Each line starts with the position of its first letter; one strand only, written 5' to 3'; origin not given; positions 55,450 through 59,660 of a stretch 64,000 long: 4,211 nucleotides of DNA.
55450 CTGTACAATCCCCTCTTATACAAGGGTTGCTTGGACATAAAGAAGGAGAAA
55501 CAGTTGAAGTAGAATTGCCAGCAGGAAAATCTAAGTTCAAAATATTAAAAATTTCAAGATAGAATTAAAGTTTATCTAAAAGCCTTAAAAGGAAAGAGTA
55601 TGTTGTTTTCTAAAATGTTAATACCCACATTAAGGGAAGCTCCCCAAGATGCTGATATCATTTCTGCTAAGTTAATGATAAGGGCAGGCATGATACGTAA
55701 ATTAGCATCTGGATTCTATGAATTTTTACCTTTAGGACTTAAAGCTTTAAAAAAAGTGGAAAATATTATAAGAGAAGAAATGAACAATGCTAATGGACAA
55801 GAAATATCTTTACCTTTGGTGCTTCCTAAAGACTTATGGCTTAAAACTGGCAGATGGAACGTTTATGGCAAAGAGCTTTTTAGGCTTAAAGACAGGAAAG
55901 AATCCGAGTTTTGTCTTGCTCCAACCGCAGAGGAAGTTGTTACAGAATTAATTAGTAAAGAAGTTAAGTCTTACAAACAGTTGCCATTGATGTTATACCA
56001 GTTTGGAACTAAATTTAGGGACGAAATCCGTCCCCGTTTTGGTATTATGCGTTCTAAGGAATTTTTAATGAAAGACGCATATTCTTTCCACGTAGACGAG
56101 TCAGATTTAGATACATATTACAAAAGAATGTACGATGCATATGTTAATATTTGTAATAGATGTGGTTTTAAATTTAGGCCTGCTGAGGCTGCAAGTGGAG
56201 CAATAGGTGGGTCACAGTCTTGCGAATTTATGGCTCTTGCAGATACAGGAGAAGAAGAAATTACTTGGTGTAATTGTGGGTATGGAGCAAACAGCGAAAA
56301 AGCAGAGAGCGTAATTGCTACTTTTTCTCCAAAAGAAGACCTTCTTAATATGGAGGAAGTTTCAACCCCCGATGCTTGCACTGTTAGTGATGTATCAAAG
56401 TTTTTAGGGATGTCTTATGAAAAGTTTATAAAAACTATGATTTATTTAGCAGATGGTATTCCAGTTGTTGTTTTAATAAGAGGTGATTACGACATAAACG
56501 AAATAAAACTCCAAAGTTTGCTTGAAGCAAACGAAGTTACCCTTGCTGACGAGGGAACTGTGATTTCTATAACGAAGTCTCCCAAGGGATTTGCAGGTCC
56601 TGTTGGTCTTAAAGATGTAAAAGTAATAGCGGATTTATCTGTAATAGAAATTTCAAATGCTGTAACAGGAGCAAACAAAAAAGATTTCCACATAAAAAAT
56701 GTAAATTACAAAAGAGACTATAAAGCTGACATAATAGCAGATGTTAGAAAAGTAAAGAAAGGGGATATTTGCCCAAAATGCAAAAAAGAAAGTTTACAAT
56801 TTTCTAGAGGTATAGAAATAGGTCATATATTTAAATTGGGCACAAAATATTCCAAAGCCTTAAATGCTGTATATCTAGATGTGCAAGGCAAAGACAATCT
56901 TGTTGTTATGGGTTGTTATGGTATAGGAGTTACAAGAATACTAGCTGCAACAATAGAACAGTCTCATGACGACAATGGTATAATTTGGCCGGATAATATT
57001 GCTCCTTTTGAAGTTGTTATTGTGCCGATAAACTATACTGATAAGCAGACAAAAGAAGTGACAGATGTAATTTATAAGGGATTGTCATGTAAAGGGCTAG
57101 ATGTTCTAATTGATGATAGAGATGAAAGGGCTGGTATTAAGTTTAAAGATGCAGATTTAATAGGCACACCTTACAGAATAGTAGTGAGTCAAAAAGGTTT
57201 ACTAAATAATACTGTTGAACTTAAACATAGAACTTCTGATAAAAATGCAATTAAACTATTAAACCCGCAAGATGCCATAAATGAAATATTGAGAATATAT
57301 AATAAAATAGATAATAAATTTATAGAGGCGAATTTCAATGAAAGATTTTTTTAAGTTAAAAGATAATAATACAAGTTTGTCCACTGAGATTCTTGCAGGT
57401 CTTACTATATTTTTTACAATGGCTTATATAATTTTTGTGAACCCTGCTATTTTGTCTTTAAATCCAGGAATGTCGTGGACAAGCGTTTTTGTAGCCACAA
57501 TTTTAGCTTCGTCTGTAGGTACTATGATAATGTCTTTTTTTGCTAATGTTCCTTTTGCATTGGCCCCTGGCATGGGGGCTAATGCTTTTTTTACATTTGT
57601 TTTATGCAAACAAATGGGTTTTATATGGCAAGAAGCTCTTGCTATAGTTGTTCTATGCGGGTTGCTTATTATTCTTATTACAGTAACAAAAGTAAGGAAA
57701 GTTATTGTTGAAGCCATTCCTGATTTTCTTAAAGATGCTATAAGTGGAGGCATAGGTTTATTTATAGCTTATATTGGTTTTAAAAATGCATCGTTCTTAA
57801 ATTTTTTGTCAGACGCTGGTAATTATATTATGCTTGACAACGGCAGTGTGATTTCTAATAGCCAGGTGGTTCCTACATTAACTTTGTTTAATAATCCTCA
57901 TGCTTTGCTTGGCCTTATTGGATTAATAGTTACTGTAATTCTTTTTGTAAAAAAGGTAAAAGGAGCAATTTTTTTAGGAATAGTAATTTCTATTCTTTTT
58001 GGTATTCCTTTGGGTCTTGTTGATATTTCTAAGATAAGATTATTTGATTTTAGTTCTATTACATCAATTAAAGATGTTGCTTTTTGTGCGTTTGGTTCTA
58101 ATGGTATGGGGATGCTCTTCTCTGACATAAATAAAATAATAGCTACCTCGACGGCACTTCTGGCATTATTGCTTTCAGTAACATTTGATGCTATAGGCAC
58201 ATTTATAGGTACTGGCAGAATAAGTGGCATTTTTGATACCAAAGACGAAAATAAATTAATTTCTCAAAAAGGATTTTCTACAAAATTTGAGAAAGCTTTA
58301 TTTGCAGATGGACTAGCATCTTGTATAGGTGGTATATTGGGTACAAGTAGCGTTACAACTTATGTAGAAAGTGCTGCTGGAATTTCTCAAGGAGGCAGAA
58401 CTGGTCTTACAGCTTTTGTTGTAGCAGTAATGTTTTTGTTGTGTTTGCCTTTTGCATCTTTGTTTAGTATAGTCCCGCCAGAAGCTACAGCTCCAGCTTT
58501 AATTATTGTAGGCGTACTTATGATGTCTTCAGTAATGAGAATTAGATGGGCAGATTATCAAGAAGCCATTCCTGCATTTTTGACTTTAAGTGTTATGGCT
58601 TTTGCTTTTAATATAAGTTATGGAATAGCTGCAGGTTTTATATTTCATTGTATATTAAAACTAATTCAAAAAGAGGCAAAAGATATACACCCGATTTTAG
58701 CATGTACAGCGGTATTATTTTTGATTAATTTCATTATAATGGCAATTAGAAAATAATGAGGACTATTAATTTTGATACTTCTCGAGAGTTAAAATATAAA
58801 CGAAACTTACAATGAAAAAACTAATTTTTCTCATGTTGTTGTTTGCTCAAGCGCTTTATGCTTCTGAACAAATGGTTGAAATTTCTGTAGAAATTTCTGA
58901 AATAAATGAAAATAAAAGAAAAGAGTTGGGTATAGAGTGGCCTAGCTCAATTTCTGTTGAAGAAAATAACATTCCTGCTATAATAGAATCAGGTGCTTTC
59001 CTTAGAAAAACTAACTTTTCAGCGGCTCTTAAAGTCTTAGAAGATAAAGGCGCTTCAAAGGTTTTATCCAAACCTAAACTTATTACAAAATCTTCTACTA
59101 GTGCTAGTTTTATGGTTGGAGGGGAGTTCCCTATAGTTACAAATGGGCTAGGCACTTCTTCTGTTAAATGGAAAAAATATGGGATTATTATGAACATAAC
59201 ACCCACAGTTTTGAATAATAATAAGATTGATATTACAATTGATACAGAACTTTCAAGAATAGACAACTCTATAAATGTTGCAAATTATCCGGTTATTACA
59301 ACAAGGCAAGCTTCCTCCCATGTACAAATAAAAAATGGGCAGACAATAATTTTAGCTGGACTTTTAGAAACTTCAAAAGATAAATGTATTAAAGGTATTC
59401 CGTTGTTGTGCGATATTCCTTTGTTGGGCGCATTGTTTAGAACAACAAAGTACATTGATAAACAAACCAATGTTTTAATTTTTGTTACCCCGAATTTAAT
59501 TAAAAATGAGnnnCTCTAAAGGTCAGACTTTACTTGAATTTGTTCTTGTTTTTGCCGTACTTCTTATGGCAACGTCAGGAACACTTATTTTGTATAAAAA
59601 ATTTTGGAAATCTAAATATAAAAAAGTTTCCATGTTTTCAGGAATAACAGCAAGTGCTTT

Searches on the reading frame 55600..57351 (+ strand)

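Call 8: search_protein_families(library=pfam, proteins=[window:55600-57351:+], max_evalue=0.001)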
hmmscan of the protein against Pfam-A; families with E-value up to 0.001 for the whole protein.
window:55600-57351:+ (584 aa): 3 families
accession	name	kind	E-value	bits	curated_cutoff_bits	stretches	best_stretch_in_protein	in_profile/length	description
PF00587.30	tRNA-synt_2b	-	1.1e-33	117.2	29.3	1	94-454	1-178/179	tRNA synthetase class II core domain (G, H, P, S and T)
PF04073.20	tRNA_edit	-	6e-21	75.2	25.5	1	256-369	1-117/123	Aminoacyl-tRNA editing domain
PF03129.25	HGTP_anticodon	-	2.3e-16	60.1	21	1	471-559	1-87/94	Anticodon binding domain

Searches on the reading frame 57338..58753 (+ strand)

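Call 8: search_protein_families(library=pfam, proteins=[window:57338-58753:+], max_evalue=0.001)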
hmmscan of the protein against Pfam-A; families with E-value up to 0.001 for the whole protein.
window:57338-58753:+ (472 aa): 1 family
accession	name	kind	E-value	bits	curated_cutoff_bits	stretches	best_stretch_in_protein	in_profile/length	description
PF00860.26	Xan_ur_permease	-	1.9e-38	132.6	27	1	17-430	3-387/389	Permease family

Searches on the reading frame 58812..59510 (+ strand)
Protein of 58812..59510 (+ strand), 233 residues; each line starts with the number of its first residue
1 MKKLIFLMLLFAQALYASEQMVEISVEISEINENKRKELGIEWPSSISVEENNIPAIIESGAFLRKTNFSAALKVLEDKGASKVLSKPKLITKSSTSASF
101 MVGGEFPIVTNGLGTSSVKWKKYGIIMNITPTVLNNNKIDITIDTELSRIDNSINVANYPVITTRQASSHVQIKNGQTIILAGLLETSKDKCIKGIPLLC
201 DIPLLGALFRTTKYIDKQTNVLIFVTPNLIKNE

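Call 8: search_protein_families(library=pfam, proteins=[window:58812-59510:+], max_evalue=0.001)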
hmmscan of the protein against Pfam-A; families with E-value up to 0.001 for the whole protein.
window:58812-59510:+ (233 aa): 1 family
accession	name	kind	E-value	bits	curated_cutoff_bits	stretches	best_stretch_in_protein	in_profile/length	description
PF00263.26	Secretin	-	1.5e-43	148.8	27.5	1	76-231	2-169/169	Bacterial type II and III secretion system protein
